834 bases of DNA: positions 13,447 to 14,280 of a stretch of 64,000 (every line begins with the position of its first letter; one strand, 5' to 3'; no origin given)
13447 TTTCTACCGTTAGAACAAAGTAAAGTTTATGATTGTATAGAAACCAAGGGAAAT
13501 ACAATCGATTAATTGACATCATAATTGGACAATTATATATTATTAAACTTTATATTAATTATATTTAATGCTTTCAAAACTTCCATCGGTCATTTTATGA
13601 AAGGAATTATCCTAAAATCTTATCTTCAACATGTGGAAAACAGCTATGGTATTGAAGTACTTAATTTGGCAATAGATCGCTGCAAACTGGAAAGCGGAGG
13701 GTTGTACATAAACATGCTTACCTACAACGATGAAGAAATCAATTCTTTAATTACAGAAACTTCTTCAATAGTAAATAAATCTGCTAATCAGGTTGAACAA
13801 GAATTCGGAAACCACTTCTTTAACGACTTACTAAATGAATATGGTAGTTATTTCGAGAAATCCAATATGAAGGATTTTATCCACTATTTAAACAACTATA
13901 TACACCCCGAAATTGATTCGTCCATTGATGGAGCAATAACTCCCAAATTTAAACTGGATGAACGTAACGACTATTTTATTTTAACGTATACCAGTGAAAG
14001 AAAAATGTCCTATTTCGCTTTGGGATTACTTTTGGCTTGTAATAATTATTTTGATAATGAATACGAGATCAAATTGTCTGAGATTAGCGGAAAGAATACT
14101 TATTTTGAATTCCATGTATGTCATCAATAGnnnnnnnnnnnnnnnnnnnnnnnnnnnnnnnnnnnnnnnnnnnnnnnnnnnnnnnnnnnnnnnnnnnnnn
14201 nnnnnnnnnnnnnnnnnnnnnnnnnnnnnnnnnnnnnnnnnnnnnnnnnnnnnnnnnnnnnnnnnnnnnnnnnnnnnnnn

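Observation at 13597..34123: Candidate NO-responsive phosphorelay split around a 14.5-kb Wzx/Wzy polysaccharide operon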

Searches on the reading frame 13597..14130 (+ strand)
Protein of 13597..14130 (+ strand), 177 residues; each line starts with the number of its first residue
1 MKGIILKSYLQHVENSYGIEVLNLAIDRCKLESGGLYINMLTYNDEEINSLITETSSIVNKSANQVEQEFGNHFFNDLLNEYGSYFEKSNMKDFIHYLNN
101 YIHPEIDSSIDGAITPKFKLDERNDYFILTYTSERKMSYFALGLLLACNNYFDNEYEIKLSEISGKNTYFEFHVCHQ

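Call 3: search_protein_families(library=pfam, proteins=[window:13597-14130:+], max_evalue=0.01)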
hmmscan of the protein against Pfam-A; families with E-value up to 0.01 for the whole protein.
window:13597-14130:+ (177 aa): 1 family
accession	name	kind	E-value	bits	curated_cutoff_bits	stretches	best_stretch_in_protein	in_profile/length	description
PF07700.20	HNOB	-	6e-32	111.2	25.5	1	2-159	1-162/163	Haem-NO-binding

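Call 21: find_homologous_proteins(query=window:13597-14130:+, max_evalue=0.00001)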
Query window:13597-14130:+ (177 aa): 6 proteins with E <= 0.00001 among 48 candidates.
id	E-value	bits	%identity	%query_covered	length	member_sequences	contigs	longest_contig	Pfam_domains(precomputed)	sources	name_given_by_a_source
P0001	1.1e-111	388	100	100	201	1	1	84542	PF07700.21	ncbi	-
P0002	9.6e-28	115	39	100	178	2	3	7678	PF07700.21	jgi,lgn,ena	-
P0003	2.7e-17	81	37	82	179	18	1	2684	PF07700.21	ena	-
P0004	1.1e-16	79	32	98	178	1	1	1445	PF07700.21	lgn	-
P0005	4.3e-15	74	26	99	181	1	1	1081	PF07700.21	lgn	-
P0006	4.5e-15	74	31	90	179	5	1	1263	PF07700.21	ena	-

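Call 22: find_encoding_contigs(protein=P0002, flank=10000, max_places=6)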
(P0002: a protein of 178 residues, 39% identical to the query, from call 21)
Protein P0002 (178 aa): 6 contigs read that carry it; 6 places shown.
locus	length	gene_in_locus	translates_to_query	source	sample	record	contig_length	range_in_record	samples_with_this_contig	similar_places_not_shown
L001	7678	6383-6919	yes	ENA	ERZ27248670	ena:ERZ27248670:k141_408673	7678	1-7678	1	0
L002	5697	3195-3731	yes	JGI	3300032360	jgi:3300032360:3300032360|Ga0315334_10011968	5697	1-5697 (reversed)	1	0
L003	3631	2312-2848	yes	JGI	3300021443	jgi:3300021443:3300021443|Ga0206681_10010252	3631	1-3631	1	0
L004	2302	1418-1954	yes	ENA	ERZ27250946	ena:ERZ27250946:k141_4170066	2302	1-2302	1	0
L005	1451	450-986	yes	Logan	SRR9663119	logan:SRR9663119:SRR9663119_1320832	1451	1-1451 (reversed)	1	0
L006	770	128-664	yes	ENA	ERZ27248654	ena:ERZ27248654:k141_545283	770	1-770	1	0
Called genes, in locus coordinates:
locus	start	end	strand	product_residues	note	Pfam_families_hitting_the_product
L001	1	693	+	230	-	?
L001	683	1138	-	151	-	-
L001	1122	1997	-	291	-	-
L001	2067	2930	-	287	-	-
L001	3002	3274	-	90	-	-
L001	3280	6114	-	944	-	PF02739:5_3_exonuc_N, PF01367:5_3_exonuc, PF01612:DNA_pol_A_exo1, PF22619:DNA_polI_exo1, PF00476:DNA_pol_A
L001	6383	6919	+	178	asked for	PF07700:HNOB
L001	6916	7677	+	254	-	?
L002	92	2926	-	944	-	PF02739:5_3_exonuc_N, PF01367:5_3_exonuc, PF01612:DNA_pol_A_exo1, PF22619:DNA_polI_exo1, PF00476:DNA_pol_A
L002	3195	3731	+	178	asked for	PF07700:HNOB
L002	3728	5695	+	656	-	?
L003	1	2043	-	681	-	?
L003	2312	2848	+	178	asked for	PF07700:HNOB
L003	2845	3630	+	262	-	?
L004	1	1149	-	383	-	?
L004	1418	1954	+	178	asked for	PF07700:HNOB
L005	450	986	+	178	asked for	PF07700:HNOB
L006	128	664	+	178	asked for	PF07700:HNOB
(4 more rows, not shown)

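Call 23: find_encoding_contigs(protein=P0001, flank=1000, max_places=3)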
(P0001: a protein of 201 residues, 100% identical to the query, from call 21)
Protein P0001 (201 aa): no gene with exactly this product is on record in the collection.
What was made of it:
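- Tried and rejected: P0001 has no gene record (call 23).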

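Call 25: find_related_loci(query=A1, collection=genome_contigs, flank=10000)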
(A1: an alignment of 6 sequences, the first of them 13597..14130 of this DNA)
Query A1 (177 aa) in genome_contigs; peptide patterns used: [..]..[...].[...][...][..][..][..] (x = any residue, [..] = any of these).
446 stretches matched a pattern; 422 encode a relative of the query (tblastn E <= 1e-3); the best 80 are kept; 80 distinct loci.
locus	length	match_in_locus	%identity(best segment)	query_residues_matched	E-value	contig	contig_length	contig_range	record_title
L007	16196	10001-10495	36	1-163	1e-30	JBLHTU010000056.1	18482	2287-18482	MAG: Cyclobacteriaceae bacterium isolate 3300047667_156 Ga0491197_0004100, whole genome shotgun sequence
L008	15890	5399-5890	37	1-162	3e-29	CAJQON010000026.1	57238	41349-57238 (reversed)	MAG: uncultured Flavobacteriales bacterium isolate 10_20180522_Bin_METABAT_44_1 genome assembly, contig: c_000020330787,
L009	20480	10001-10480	33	1-159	6e-29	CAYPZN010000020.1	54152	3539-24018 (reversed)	MAG TPA_asm: uncultured Crocinitomix sp. isolate SRP065251_co1_38 genome assembly, contig: NODE_291_length_54152_cov_5.6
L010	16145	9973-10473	34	1-165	2e-28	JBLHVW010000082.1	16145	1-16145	MAG: Salibacteraceae bacterium isolate 3300046534_40 Ga0491194_0007922, whole genome shotgun sequence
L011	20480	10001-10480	36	1-158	3e-28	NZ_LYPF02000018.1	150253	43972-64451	Crocinitomix algicola strain 0182 contig18, whole genome shotgun sequence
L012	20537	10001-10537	31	1-177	2e-27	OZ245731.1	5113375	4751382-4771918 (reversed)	MAG: Cyclobacteriaceae bacterium isolate c04440b6-e4cc-4667-afd6-d848bae0ad66 genome assembly, chromosome: 1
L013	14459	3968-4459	32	1-162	2e-27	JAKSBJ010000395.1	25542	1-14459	MAG: Flavobacteriales bacterium isolate MAG.175 k141_7874251, whole genome shotgun sequence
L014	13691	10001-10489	32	1-162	1e-25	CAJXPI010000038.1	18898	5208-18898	MAG TPA_asm: uncultured Flavobacteriales bacterium isolate SRR3933268_bin.10_MetaBAT_v2.12.1_MAG genome assembly, contig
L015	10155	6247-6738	34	1-162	2e-27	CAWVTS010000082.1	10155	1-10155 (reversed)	MAG TPA_asm: uncultured Lutibacter sp. isolate ERR3589589_concoct_43 genome assembly, contig: ERZ7463021.5327, whole gen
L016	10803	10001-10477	33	1-158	4e-27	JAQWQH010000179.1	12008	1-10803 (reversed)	MAG: Flavobacteriales bacterium isolate cluster2_bin.248 k141_2034053, whole genome shotgun sequence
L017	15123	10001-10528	33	1-174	1e-26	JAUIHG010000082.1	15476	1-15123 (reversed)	MAG: Bacteroidia bacterium isolate Co_bin.20 NODE_21154_length_15476_cov_0.881686, whole genome shotgun sequence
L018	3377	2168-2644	31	1-158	1e-26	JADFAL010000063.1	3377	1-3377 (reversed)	MAG: Flavobacteriales bacterium isolate C15_102_105_13 c_000000007238, whole genome shotgun sequence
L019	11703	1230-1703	34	1-158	4e-26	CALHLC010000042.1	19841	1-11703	MAG: uncultured Bacteriovoracaceae bacterium isolate R4_Bin_Bin_87_1 genome assembly, contig: c_000000585787, whole geno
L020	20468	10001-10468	34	1-155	4e-26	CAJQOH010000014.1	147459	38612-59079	MAG: uncultured Flavobacteriales bacterium isolate 10_20180522_Bin_141_sub_1 genome assembly, contig: c_000001886814, wh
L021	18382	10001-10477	31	1-158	3e-26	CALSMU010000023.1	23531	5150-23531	MAG: uncultured Flavobacteriales bacterium isolate AF_MB37 genome assembly, contig: contig_30677_AF_MB37, whole genome s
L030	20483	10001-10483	32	1-160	9e-26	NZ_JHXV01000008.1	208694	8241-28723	Crocinitomix catalasitica ATCC 23190 T367DRAFT_scaffold00006.6_C, whole genome shotgun sequence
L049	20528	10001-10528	30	1-174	7e-24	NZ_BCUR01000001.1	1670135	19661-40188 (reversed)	Vibrio superstes strain JCM 21480, whole genome shotgun sequence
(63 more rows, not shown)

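Call 44: search_protein_families(library=ncbifam, proteins=[window:13597-14130:+], max_evalue=0.01)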
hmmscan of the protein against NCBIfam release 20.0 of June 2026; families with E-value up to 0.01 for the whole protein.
window:13597-14130:+ (177 aa): 0 families

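Call 48: search_solved_structures(query=window:13597-14130:+, max_evalue=0.001, show_alignments=3)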
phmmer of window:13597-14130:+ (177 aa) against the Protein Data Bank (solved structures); distinct sequences matched with E-value up to 0.001: 19.
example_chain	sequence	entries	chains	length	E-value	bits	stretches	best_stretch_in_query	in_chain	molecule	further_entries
6bde_A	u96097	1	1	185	7.9e-18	68.2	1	1-172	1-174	2,4-dihydroxyhept-2-ene-1,7-dioic acid aldolase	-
6ocv_A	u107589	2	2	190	9.7e-18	67.9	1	1-160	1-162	Heme NO binding domain protein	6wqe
6bdd_A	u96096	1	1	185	5.3e-17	65.5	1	1-172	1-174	2,4-dihydroxyhept-2-ene-1,7-dioic acid aldolase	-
4fdk_A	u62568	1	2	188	3.3e-11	46.6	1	1-166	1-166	Methyl-accepting chemotaxis protein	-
3iqb_A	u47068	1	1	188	6.3e-11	45.7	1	1-166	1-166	Methyl-accepting chemotaxis protein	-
1u4h_A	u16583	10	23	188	1.2e-10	44.8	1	1-166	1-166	Heme-based Methyl-accepting Chemotaxis Protein | Methyl-accepting chemotaxis protein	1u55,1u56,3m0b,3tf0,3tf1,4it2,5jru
1xbn_A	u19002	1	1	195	1.3e-10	44.6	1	1-166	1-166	Methyl-accepting chemotaxis protein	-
3nvr_A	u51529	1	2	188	2.2e-10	43.9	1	1-166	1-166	Methyl-accepting chemotaxis protein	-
3sj5_A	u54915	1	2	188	4.1e-10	43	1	1-166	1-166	Methyl-accepting chemotaxis protein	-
6cww_A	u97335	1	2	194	4.5e-10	42.9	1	1-166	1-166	Methyl-accepting chemotaxis protein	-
3eee_A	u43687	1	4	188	1e-09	41.8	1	1-166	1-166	Methyl-accepting chemotaxis protein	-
3nvu_A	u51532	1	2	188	1.9e-09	40.9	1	1-166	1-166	Methyl-accepting chemotaxis protein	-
3lah_A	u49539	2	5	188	2.7e-09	40.4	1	1-166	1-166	Methyl-accepting chemotaxis protein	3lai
2kii_A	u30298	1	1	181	3e-07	33.7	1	1-158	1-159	Putative uncharacterized protein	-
4u9b_A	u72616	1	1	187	3.3e-07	33.6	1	1-158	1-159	NO-binding heme-dependent sensor protein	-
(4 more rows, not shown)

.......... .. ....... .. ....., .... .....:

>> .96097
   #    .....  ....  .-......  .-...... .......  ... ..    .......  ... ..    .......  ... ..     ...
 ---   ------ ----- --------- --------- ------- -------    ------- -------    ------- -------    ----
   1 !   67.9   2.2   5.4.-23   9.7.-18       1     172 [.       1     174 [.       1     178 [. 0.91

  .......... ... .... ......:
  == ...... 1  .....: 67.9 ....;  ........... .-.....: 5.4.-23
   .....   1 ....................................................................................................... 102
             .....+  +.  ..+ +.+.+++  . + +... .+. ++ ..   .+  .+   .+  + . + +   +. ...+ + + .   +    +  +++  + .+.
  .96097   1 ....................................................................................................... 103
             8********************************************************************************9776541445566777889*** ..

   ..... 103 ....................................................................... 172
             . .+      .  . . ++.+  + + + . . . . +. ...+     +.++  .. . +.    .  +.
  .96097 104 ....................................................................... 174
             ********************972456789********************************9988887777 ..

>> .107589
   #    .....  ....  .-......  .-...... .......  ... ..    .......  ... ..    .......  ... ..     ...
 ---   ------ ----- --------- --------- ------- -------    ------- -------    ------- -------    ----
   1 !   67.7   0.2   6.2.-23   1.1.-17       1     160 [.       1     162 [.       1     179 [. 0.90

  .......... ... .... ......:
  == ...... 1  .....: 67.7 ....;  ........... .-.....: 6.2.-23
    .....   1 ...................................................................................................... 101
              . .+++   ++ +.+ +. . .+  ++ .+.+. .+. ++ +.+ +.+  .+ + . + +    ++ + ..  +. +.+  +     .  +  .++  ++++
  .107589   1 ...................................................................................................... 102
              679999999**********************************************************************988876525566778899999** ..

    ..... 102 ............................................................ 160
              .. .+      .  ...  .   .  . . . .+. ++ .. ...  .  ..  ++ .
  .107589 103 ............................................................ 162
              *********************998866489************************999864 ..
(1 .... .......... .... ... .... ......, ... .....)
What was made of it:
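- On H-NOX (Pfam PF07700 HNOB): PDB H-NOX hits reach E 8e-18 (call 48).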

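Call 58: search_protein_families(library=pfam, proteins=[L011:10540-12957:+, L020:10494-12848:+, L030:10540-13365:+, L020:12983-13366:+, L030:13504-13908:+, L008:9363-10544:-, L008:11223-12410:-, L008:12407-13624:-, L008:13621-14544:-, L008:14885-15625:-], max_evalue=0.01)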
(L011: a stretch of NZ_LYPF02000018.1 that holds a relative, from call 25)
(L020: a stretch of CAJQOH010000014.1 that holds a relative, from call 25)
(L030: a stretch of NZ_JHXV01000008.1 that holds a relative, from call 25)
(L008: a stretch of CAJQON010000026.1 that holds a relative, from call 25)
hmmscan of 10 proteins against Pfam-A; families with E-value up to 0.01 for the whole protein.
L011:10540-12957:+ (805 aa): 11 families
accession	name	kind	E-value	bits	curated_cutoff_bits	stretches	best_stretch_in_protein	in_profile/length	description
PF02518.31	HATPase_c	-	6.4e-28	97.9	26.4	1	435-545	2-110/111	Histidine kinase-, DNA gyrase B-, and HSP90-like ATPase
PF13426.13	PAS_9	-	2.9e-27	95.4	27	2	200-301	3-103/103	PAS domain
PF00072.30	Response_reg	-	1e-25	90.5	30.2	1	569-680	1-110/111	Response regulator receiver domain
PF00989.32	PAS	-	9.1e-21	74.4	22.6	2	188-299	1-113/113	PAS fold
PF00512.31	HisKA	-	5.7e-20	71.6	26.9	1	323-387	2-66/66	His Kinase A (phospho-acceptor) domain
PF08447.18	PAS_3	-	4.3e-16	59.4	25.6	1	213-293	4-86/89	PAS fold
PF08448.16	PAS_4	-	2.3e-12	47.6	23.1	1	194-303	1-109/110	PAS fold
PF13188.13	PAS_8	-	8.7e-08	32.3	21.8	1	188-239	1-51/65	PAS domain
PF13589.12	HATPase_c_3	-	0.00011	22.7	25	1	439-561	3-123/137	Histidine kinase-, DNA gyrase B-, and HSP90-like ATPase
PF12860.13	PAS_7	-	0.00076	20.1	27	0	194-306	1-114/115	PAS fold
PF13596.12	PAS_10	-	0.0022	19.1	22.1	0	239-300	48-106/106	PAS domain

L020:10494-12848:+ (784 aa): 10 families
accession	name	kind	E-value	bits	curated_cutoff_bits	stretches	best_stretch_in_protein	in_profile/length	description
PF02518.31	HATPase_c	-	2.5e-28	99.2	26.4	1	415-529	1-109/111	Histidine kinase-, DNA gyrase B-, and HSP90-like ATPase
PF00072.30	Response_reg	-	2.3e-25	89.4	30.2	1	556-664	1-108/111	Response regulator receiver domain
PF00512.31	HisKA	-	4e-22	78.5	26.9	1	304-368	2-66/66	His Kinase A (phospho-acceptor) domain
PF13426.13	PAS_9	-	2.9e-16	60.1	27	1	181-282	3-103/103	PAS domain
PF00989.32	PAS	-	1.5e-08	35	22.6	1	170-280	2-113/113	PAS fold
PF08448.16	PAS_4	-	1.9e-08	34.9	23.1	1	176-284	2-109/110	PAS fold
PF08447.18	PAS_3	-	6.4e-07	30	25.6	1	192-277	2-89/89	PAS fold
PF13188.13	PAS_8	-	1.1e-05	25.6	21.8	1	170-214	2-43/65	PAS domain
PF01627.28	Hpt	-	1.5e-05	25.6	24.6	1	699-753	2-56/84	Hpt domain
PF13589.12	HATPase_c_3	-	0.0018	18.8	25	1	423-500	6-80/137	Histidine kinase-, DNA gyrase B-, and HSP90-like ATPase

L030:10540-13365:+ (941 aa): 15 families
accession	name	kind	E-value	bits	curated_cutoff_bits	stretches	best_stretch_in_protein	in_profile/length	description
PF00989.32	PAS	-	3e-41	140.4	22.6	3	314-425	1-113/113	PAS fold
PF13426.13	PAS_9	-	3.8e-37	127.1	27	3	327-426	4-102/103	PAS domain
PF08447.18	PAS_3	-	1.4e-31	109.1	25.6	3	338-421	3-88/89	PAS fold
PF00072.30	Response_reg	-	4.7e-28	98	30.2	1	700-810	1-110/111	Response regulator receiver domain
PF02518.31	HATPase_c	-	2.6e-26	92.7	26.4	1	560-673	1-108/111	Histidine kinase-, DNA gyrase B-, and HSP90-like ATPase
PF13188.13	PAS_8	-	2.9e-20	71.8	21.8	3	314-376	1-59/65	PAS domain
PF00512.31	HisKA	-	3.5e-19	69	26.9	1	448-513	1-66/66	His Kinase A (phospho-acceptor) domain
PF08448.16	PAS_4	-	3.6e-17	63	23.1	2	69-178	1-109/110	PAS fold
PF14598.12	PAS_11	-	3.6e-08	33.8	25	0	204-281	7-84/109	PAS domain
PF08670.17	MEKHLA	-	8.5e-05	22.9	23.7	1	215-274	55-114/143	MEKHLA domain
PF23198.2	PDE8A_N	-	0.00021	21.7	29.6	1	703-790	18-105/147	PDE8A-like, N-terminal domain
PF12860.13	PAS_7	-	0.001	19.6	27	0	201-239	7-46/115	PAS fold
PF01627.28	Hpt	-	0.0026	18.4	24.6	1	858-929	2-80/84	Hpt domain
PF13589.12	HATPase_c_3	-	0.0041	17.6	25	0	567-647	5-87/137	Histidine kinase-, DNA gyrase B-, and HSP90-like ATPase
PF24820.1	Diguanyl_cycl_sensor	-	0.0093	16.3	28.1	0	69-130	2-64/109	Diguanylate cyclase-like sensor domain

L020:12983-13366:+ (127 aa): 0 families

L030:13504-13908:+ (134 aa): 1 family
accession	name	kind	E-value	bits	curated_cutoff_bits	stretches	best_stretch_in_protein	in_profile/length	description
PF16699.10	CSTF1_dimer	-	0.0033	17.6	26.6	1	83-98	12-27/57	Cleavage stimulation factor subunit 1, dimerisation domain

L008:9363-10544:- (393 aa): 4 families
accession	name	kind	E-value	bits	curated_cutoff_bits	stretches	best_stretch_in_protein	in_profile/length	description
PF00535.33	Glycos_transf_2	-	3.1e-18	66.7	23.3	1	53-180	2-131/168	Glycosyl transferase family 2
PF13641.12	Glyco_tranf_2_3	-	7.1e-15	56.1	27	1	51-264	3-226/230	Glycosyltransferase like family 2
PF13632.12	Glyco_trans_2_3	-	4.5e-09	36.9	27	1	130-337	1-195/198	Glycosyl transferase family group 2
PF13506.12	Glyco_transf_21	-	9.5e-09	35.4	21.7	1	115-163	18-66/174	Glycosyl transferase family 21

L008:11223-12410:- (395 aa): 3 families
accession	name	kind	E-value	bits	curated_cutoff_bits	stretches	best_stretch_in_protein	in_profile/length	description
PF13692.12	Glyco_trans_1_4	-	2e-11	44.8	27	1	220-354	2-142/142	Glycosyl transferases group 1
PF00534.26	Glycos_transf_1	-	2.5e-11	43.8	26.4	1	214-366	10-171/172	Glycosyl transferases group 1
PF13524.12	Glyco_trans_1_2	-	3.6e-07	30.7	25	1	242-377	9-139/144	Glycosyl transferase-like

L008:12407-13624:- (405 aa): 3 families
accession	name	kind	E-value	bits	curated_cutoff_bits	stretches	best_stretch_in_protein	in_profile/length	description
PF13641.12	Glyco_tranf_2_3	-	1.1e-21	78.4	27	1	46-266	1-229/230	Glycosyltransferase like family 2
PF13632.12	Glyco_trans_2_3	-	7.5e-11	42.7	27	1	130-336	3-193/198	Glycosyl transferase family group 2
PF00535.33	Glycos_transf_2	-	2.4e-09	37.8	23.3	1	50-174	2-128/168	Glycosyl transferase family 2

L008:13621-14544:- (307 aa): 3 families
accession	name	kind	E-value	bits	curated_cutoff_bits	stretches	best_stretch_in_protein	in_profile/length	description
PF00535.33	Glycos_transf_2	-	5.5e-23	82.2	23.3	1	14-155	1-135/168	Glycosyl transferase family 2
PF13641.12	Glyco_tranf_2_3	-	3e-12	47.5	27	1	13-227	3-214/230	Glycosyltransferase like family 2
PF13632.12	Glyco_trans_2_3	-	9.3e-06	26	27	1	92-238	2-137/198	Glycosyl transferase family group 2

L008:14885-15625:- (246 aa): 7 families
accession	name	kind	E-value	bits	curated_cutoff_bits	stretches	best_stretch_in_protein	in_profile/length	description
PF08241.18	Methyltransf_11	-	6e-13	49.7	21.2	1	53-103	43-90/95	Methyltransferase domain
PF13649.12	Methyltransf_25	-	6.3e-08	33.6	27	1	54-103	46-96/97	Methyltransferase domain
PF13489.12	Methyltransf_23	-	1.3e-07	32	27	1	18-107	24-116/164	Methyltransferase domain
PF13847.12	Methyltransf_31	-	1.9e-07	31.3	27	1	54-104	53-106/145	Methyltransferase domain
PF07021.18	MetW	-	6.2e-07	29.7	21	1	62-109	64-111/193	Methionine biosynthesis protein MetW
PF08242.18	Methyltransf_12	-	2.1e-05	25.6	30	1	55-103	46-95/98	Methyltransferase domain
PF01209.24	Ubie_methyltran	-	0.0014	18.5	20.1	1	55-103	98-146/233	ubiE/COQ5 methyltransferase family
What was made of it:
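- Pfam Hpt is confirmed in L020 (call 58).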
